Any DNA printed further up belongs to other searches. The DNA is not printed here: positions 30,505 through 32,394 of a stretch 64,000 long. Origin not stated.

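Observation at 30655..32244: Histidine kinase whose only sensor domain is a degenerate ABC-transporter ATPase domain, encoded right after a complete sugar ABC importer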

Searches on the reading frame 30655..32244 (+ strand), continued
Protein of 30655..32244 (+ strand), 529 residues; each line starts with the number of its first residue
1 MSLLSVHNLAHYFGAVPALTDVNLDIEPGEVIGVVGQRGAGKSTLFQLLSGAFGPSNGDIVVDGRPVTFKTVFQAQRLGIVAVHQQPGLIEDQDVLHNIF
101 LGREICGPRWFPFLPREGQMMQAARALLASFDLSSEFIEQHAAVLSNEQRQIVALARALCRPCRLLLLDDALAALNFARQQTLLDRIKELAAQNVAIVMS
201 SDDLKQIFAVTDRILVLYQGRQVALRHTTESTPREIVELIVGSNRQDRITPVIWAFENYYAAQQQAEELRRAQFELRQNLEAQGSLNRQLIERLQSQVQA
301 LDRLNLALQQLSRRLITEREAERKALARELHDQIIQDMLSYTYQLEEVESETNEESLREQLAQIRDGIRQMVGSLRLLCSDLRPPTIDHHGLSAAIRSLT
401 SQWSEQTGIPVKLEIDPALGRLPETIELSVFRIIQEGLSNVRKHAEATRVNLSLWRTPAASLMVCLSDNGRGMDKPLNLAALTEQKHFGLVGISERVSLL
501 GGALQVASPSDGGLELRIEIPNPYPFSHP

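Call 18: search_solved_structures(query=window:30655-32241:+, max_evalue=0.00001, show_alignments=2)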
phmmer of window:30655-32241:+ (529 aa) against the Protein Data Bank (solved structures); distinct sequences matched with E-value up to 0.00001: 520 (the best 60 are shown).
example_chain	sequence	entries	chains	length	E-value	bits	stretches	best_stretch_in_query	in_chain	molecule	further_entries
6fn1_A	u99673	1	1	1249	2.3e-32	115.5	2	16-190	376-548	Human-mouse chimeric ABCB1 (ABCBHM)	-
6fn4_A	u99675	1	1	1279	2.5e-32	115.4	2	16-190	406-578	Apo form of Human-mouse chimeric ABCB1 (ABCB1HM) in complex with Antigen binding fragment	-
7dv5_U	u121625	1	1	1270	3.6e-32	114.8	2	6-188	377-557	Bile salt export pump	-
36cg_U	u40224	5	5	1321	4e-32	114.7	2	6-188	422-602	Bile salt export pump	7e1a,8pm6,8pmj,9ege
9n1y_A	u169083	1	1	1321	4e-32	114.7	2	6-188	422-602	Bile salt export pump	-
7zk9_A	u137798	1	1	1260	6e-32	114.1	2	15-221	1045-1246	ATP-dependent translocase ABCB1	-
7zk8_A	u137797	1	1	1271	6.2e-32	114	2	15-221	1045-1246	ATP-dependent translocase ABCB1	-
7zka_A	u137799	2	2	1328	7e-32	113.9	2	15-221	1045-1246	ATP-dependent translocase ABCB1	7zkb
7zk4_A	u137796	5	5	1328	7.1e-32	113.9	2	15-221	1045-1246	ATP-dependent translocase ABCB1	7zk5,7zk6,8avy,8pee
8pmd_A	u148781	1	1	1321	7.8e-32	113.7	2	6-188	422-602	Bile salt export pump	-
7qkr_A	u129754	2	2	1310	1.2e-31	113.1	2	15-197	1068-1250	Plasma membrane ATP-binding cassette transporter required for the export of a-factor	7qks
8sa0_A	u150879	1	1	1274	3.1e-31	111.7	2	16-182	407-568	ATP-dependent translocase ABCB1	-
8gmg_A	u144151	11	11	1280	3.1e-31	111.7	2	16-182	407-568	ATP-dependent translocase ABCB1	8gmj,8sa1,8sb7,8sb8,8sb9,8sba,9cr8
6ujw_A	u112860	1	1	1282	3.2e-31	111.7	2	16-190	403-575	ATP-dependent translocase ABCB1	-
6ujt_A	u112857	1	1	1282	3.2e-31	111.7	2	16-190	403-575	ATP-dependent translocase ABCB1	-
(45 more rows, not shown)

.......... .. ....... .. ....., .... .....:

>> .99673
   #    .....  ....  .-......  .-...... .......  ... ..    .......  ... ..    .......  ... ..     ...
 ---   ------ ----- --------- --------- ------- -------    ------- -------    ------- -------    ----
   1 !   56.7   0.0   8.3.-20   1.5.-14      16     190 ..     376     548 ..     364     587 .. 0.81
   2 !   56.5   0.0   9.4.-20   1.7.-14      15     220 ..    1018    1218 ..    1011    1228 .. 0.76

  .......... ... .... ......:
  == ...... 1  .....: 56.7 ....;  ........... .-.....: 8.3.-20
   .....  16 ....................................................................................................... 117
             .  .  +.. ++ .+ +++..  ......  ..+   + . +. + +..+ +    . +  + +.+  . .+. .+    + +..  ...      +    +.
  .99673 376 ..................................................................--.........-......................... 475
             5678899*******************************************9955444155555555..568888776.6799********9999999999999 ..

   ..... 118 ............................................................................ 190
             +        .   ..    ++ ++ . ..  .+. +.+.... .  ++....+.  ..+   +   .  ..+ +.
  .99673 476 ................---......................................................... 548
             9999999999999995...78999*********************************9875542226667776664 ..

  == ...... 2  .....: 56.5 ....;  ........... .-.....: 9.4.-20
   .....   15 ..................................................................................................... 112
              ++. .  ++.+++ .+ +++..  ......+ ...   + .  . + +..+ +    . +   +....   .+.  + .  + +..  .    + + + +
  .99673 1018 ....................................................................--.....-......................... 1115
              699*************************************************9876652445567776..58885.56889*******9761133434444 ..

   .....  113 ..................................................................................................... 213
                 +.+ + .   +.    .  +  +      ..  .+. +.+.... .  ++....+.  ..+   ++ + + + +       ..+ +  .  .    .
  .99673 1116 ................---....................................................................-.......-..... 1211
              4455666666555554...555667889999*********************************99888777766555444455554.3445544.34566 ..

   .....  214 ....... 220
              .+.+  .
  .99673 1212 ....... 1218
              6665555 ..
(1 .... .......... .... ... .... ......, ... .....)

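Call 23: predict_structure(alignment_id=A1)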
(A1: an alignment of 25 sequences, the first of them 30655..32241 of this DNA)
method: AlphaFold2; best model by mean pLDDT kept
length: 529 residues; sequences in the alignment: 25
mean_pLDDT: 76.2   pTM: 0.48
mean pLDDT of the five models: 76.2, 74.9, 72.1, 69.7, 69.3
residues with pLDDT >= 90: 103; 70-90: 260; 50-70: 126; < 50: 40
segments of 3 or more residues with pLDDT < 50: 243-246, 248-251, 283-290, 381-389, 482-487, 525-529
pLDDT, mean of each block of 10 residues (from residue 1): 89 80 93 87 91 88 89 89 89 90 71 75 89 86 91 92 91 88 93 95 86 90 87 78 51 53 65 60 48 57 62 58 63 72 76 78 76 61 45 77 81 79 72 81 73 82 84 58 52 72 77 81 50
secondary structure, 60 per line:
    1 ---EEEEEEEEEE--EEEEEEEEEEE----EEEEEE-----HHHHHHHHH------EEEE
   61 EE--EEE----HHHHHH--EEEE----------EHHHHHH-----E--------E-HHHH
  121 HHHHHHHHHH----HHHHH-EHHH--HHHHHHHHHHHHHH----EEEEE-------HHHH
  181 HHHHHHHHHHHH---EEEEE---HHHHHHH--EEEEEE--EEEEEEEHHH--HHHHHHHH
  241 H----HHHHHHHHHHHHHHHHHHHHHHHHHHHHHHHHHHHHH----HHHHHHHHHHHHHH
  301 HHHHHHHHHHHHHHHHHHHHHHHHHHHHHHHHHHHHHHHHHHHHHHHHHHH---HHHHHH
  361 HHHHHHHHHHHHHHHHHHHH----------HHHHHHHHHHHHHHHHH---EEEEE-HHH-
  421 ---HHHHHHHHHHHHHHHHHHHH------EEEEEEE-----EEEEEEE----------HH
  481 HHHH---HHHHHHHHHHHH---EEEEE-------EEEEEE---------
elements in order: E4-13 E16-26 E31-36 H42-50 E57-62 E65-67 H72-77 E80-83 H95-100 H117-130 H135-139 H147-160 E165-169 H177-192 E196-200 H204-210 E213-218 E221-227 H233-241 H246-282 H287-351 H355-380 H391-407 E411-415 H424-443 E450-456 E462-468 H479-484 H488-499 E503-507 E515-520
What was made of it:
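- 31390..31614 (+): Helical linker (residues 246-320) with the conserved cap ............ No indels were seen in the alignments inspected directly. AlphaFold2 helices 246-282 and 287-351 (call 23).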

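Call 28: search_protein_families(library=pfam, proteins=[L001:4906-7107:+, L066:12963-15194:+, L036:7318-9492:+, L060:12906-14096:+], max_evalue=0.001)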
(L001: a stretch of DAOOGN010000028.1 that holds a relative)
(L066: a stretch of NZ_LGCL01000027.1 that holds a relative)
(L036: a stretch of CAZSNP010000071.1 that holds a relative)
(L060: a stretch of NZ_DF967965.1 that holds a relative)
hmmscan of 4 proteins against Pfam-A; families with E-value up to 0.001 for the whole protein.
L001:4906-7107:+ (733 aa): 8 families
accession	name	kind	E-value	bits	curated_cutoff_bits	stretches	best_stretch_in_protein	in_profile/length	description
PF13407.12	Peripla_BP_4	-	3.6e-89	299.2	35.1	2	54-339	1-257/258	Periplasmic binding protein domain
PF00532.27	Peripla_BP_1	-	2.5e-18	67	22.2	2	52-175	2-123/281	Periplasmic binding proteins and sugar binding domain of LacI family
PF18938.6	aRib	-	4.4e-08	33.3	27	0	212-280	3-62/71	Atypical Rib domain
PF00781.29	DAGK_cat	-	3.3e-05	23.9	23.6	0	71-129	20-77/125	Diacylglycerol kinase catalytic domain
PF13380.12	CoA_binding_2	-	0.00021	22.2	22.8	0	97-136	69-106/116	CoA binding domain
PF00581.25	Rhodanese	-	0.00026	21.8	22.2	0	92-139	47-93/102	Rhodanese-like domain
PF01380.27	SIS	-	0.0005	20.3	25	0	78-127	50-100/131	SIS domain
PF20116.4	DUF6506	-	0.00052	20.9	27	0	442-480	40-78/96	Family of unknown function (DUF6506)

L066:12963-15194:+ (743 aa): 7 families
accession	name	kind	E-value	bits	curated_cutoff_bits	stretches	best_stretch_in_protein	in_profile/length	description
PF13407.12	Peripla_BP_4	-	4.7e-87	292.2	35.1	2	61-347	1-258/258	Periplasmic binding protein domain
PF00532.27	Peripla_BP_1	-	9.5e-21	74.9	22.2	2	59-182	2-123/281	Periplasmic binding proteins and sugar binding domain of LacI family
PF01225.30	Mur_ligase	-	1.5e-05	25.7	21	0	97-154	27-92/95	Mur ligase family, catalytic domain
PF18938.6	aRib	-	1.6e-05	25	27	0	567-636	3-63/71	Atypical Rib domain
PF00781.29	DAGK_cat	-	7.9e-05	22.7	23.6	0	78-136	20-77/125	Diacylglycerol kinase catalytic domain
PF03698.18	UPF0180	-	0.0006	20.4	25.4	0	79-124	11-52/77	Uncharacterised protein family (UPF0180)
PF13380.12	CoA_binding_2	-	0.00074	20.4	22.8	0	448-491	65-106/116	CoA binding domain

L036:7318-9492:+ (724 aa): 4 families
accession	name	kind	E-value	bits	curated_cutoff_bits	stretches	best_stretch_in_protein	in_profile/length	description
PF13407.12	Peripla_BP_4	-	1.1e-92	310.7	35.1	2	390-675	1-257/258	Periplasmic binding protein domain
PF00532.27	Peripla_BP_1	-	4.7e-22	79.2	22.2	2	388-511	2-123/281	Periplasmic binding proteins and sugar binding domain of LacI family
PF01225.30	Mur_ligase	-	6.4e-06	26.9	21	0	426-482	27-91/95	Mur ligase family, catalytic domain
PF13380.12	CoA_binding_2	-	1.5e-05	25.8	22.8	0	434-472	70-106/116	CoA binding domain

L060:12906-14096:+ (396 aa): 2 families
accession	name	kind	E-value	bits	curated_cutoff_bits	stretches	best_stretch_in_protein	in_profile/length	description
PF13407.12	Peripla_BP_4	-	3.7e-48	164.8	35.1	1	62-347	1-257/258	Periplasmic binding protein domain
PF00532.27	Peripla_BP_1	-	1.2e-11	45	22.2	1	60-189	2-127/281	Periplasmic binding proteins and sugar binding domain of LacI family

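Call 29: fold_search(model_id=the predicted structure, library=pdb)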
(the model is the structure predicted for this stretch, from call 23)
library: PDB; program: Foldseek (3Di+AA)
matches with E <= 10: 1573; with E <= 0.001: 1402
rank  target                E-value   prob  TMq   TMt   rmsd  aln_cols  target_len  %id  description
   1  7z18_I                1.1e-18  1.00  0.41  0.83   4.2       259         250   27  E. coli C-P lyase bound to a PhnK ABC dimer and ATP (released 2022-05-25)
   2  6hs3_A                1.7e-18  1.00  0.39  0.77   4.3       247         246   24  Crystal structure of an ABC transporter related protein from Burkholderia pseudomallei (released 2018-11-07)
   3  7z15_I                2.0e-18  1.00  0.41  0.83   3.8       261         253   27  E. coli C-P lyase bound to a PhnK/PhnL dual ABC dimer and ADP + Pi (released 2022-06-22)
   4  7z16_I                3.6e-18  1.00  0.41  0.84   3.9       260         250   27  E. coli C-P lyase bound to PhnK/PhnL dual ABC dimer with AMPPNP and PhnK E171Q mutation (released 2022-06-22)
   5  5x3x_A                5.1e-18  1.00  0.38  0.68   3.9       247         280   25  2.8A resolution structure of a cobalt energy-coupling factor transporter-CbiMQO (released 2017-04-05)
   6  9j4r_B                7.5e-18  1.00  0.38  0.57   3.4       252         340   25  Cryo-EM structure of ferric ion importer, FbpBC, from Thermus thermophilus (released 2025-08-13)
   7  1gaj                  8.9e-18  1.00  0.40  0.78   5.1       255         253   25  CRYSTAL STRUCTURE OF A NUCLEOTIDE-FREE ATP-BINDING CASSETTE FROM AN ABC TRANSPORTER (released 2001-07-18)
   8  5x40_A                1.1e-17  1.00  0.39  0.71   3.2       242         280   26  Structure of a CbiO dimer bound with AMPPCP (released 2017-04-05)
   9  3puv_B                1.2e-17  1.00  0.39  0.57   2.1       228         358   24  Crystal Structure of an outward-facing MBP-Maltose transporter complex bound to ADP-VO4 (released 2011-08-10)
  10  3tui_D                1.3e-17  1.00  0.38  0.56   4.9       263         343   24  Inward facing conformations of the MetNI methionine ABC transporter: CY5 native crystal form (released 2011-11-30)
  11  3gfo                  1.3e-17  1.00  0.37  0.71   5.6       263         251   24  Structure of cbiO1 from clostridium perfringens: Part of the ABC transporter complex cbiONQ. (released 2009-03-24)
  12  2it1_A                1.4e-17  1.00  0.37  0.52   4.3       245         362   26  Structure of PH0203 protein from Pyrococcus horikoshii (released 2007-10-30)
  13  7z17_I                1.5e-17  1.00  0.39  0.78   3.5       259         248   27  E. coli C-P lyase bound to a PhnK ABC dimer in an open conformation (released 2022-05-25)
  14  2r6g_B                1.6e-17  1.00  0.39  0.55   2.2       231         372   25  The Crystal Structure of the E. coli Maltose Transporter (released 2007-11-27)
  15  5x3x_a                1.6e-17  1.00  0.38  0.68   5.2       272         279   24  2.8A resolution structure of a cobalt energy-coupling factor transporter-CbiMQO (released 2017-04-05)
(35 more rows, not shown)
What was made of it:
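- On ABC transporter nucleotide-binding domain (PF00005 fold): Foldseek TM 0.83-0.88 to PhnK and LptB (call 29).
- Closest known: PhnK. Same: It is the best structural match to the window domain (7z18_I, TM 0.83, call 29).
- Checked: Foldseek matches ABC NBDs with target-normalised TM-scores of 0.83-0.88 (call 29).
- Confident NBD fold: calls 23, 29.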

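Call 38: search_protein_representatives(protein=window:30655-32241:+)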
Query: 529 residues. Proteins with E-value up to 0.001 (for the whole library): 586277; up to 1e-10: 189449; up to 1e-30: 5691. The best 150 are listed.
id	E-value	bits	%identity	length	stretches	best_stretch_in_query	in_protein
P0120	1.3e-218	742.9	66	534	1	3-525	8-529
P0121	4.4e-156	536.7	48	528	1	3-525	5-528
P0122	3.9e-129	447.8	44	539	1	3-523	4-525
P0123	4.0e-126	437.9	50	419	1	114-526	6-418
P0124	4.7e-105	368.4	39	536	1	4-522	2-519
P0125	1.6e-103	363.4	49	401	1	144-523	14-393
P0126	6.4e-101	354.8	47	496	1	73-458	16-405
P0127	3.2e-96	339.3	58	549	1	3-307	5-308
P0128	2.4e-94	333.1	60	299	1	58-346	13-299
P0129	3.0e-84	299.8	40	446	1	4-411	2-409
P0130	2.8e-80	286.7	61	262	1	3-240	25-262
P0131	2.2e-68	247.5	68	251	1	168-350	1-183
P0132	7.7e-66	239.1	52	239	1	301-523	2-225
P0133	1.0e-65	238.7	64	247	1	1-185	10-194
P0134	4.6e-63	230.0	35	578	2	4-224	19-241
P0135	1.5e-62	228.3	48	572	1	275-523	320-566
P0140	1.5e-59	218.4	33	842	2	298-521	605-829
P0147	3.4e-57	210.6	32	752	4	2-244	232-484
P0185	5.7e-52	193.3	31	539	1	8-523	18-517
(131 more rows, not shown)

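Call 39: search_protein_families(library=pfam, proteins=[P0121, P0122, P0124, P0185, P0134, P0140, P0147, P0129, P0135], max_evalue=0.0001)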
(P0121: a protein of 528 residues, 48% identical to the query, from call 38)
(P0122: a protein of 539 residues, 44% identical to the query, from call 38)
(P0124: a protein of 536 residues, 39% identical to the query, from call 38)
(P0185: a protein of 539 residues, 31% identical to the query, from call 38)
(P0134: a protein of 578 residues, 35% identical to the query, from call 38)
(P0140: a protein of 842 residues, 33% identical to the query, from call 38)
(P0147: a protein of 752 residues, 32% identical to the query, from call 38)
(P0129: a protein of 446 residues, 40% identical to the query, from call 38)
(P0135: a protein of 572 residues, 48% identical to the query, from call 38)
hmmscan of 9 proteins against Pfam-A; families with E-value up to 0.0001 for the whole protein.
P0121 (528 aa): 3 families
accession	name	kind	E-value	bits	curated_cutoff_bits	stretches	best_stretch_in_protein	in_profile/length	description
PF00005.33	ABC_tran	-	2e-20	74.2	25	1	22-174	2-136/137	ABC transporter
PF02518.31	HATPase_c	-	6.5e-10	39.9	26.4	1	431-523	4-107/111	Histidine kinase-, DNA gyrase B-, and HSP90-like ATPase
PF07730.19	HisKA_3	-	3e-09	37.7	24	1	324-387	1-66/68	Histidine kinase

P0122 (539 aa): 3 families
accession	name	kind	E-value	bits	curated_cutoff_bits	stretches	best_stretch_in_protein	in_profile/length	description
PF00005.33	ABC_tran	-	6.9e-22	79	25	1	21-173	2-136/137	ABC transporter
PF07730.19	HisKA_3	-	7.1e-11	42.9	24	1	323-387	1-66/68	Histidine kinase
PF02518.31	HATPase_c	-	1.6e-08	35.4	26.4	1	429-522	3-107/111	Histidine kinase-, DNA gyrase B-, and HSP90-like ATPase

P0124 (536 aa): 3 families
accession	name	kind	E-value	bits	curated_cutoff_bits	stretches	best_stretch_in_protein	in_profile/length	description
PF07730.19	HisKA_3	-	1.1e-11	45.6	24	1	321-382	1-66/68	Histidine kinase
PF00005.33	ABC_tran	-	1.6e-09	39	25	1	19-170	3-135/137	ABC transporter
PF02518.31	HATPase_c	-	1.6e-09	38.6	26.4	1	424-519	3-109/111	Histidine kinase-, DNA gyrase B-, and HSP90-like ATPase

P0185 (539 aa): 4 families
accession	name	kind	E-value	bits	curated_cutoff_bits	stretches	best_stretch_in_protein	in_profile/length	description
PF00005.33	ABC_tran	-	9.6e-29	101.2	25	1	29-178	1-137/137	ABC transporter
PF02518.31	HATPase_c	-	2e-12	47.9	26.4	1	423-517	3-110/111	Histidine kinase-, DNA gyrase B-, and HSP90-like ATPase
PF07730.19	HisKA_3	-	3.8e-12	47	24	1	317-382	1-67/68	Histidine kinase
PF13304.12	AAA_21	-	7.8e-06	26.6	27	0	41-60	1-20/304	AAA domain, putative AbiEii toxin, Type IV TA system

P0134 (578 aa): 7 families
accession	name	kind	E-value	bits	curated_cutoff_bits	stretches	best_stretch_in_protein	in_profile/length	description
PF00005.33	ABC_tran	-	1.3e-57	194.7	25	2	349-505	1-137/137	ABC transporter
PF13304.12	AAA_21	-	9.2e-12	46.1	27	0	48-67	3-22/304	AAA domain, putative AbiEii toxin, Type IV TA system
PF02463.25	SMC_N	-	1.3e-07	31.7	40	0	361-551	26-213/220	RecF/RecN/SMC N terminal domain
PF13191.12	AAA_16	-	7.3e-07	30.3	32.6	0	45-154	25-104/167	AAA ATPase domain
PF03193.22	RsgA_GTPase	-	2.1e-06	28.1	30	0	44-68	106-130/174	RsgA GTPase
PF13555.12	AAA_29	-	1.1e-05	25.6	27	0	46-61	24-39/61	P-loop containing region of AAA domain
PF13476.12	AAA_23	-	2.1e-05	25.7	27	0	36-67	12-42/201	AAA domain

P0140 (842 aa): 8 families
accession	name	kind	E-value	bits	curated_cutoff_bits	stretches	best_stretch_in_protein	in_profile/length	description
PF08447.18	PAS_3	-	8.2e-40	135.4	25.6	2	259-343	3-86/89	PAS fold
PF13426.13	PAS_9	-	1.8e-27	96.1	27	2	505-606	1-102/103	PAS domain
PF00005.33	ABC_tran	-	4.4e-27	95.8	25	1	23-173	1-136/137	ABC transporter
PF00989.32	PAS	-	6.6e-18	65.2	22.6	1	496-599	2-107/113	PAS fold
PF07730.19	HisKA_3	-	4.7e-15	56.3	24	1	629-695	1-67/68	Histidine kinase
PF08448.16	PAS_4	-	1.5e-13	51.4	23.1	1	501-609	1-109/110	PAS fold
PF02518.31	HATPase_c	-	1.4e-12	48.5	26.4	1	738-830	5-109/111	Histidine kinase-, DNA gyrase B-, and HSP90-like ATPase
PF13188.13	PAS_8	-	4.4e-06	26.8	21.8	1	495-553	1-55/65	PAS domain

P0147 (752 aa): 6 families
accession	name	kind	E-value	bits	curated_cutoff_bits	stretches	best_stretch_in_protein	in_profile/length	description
PF00005.33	ABC_tran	-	8.7e-60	201.7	25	3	249-413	1-137/137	ABC transporter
PF13304.12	AAA_21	-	3.5e-13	50.7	27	0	659-699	251-294/304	AAA domain, putative AbiEii toxin, Type IV TA system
PF09818.15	ABC_ATPase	-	2.1e-06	27.4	23.2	0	367-473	154-263/283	P-loop domain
PF13476.12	AAA_23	-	3.5e-05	25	27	0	246-281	10-41/201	AAA domain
PF02463.25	SMC_N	-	4e-05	23.6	40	0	385-458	137-212/220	RecF/RecN/SMC N terminal domain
PF13401.12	AAA_22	-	4.6e-05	24.2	27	0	263-301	9-47/130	AAA domain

P0129 (446 aa): 2 families
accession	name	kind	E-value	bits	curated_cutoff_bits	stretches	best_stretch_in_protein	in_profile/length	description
PF00005.33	ABC_tran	-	3.5e-14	54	25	1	17-167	1-135/137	ABC transporter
PF07730.19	HisKA_3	-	2.2e-13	51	24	1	318-382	1-66/68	Histidine kinase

P0135 (572 aa): 4 families
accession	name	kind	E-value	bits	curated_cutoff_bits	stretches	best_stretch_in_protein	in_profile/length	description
PF07730.19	HisKA_3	-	6.1e-12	46.3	24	1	367-428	1-66/68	Histidine kinase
PF02743.24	dCache_1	-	1.6e-11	44.7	45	1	27-189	10-181/240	Cache domain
PF02518.31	HATPase_c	-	3.6e-08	34.3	26.4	1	470-566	3-110/111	Histidine kinase-, DNA gyrase B-, and HSP90-like ATPase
PF00672.30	HAMP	-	2.5e-06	28.1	25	1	282-334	1-53/53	HAMP domain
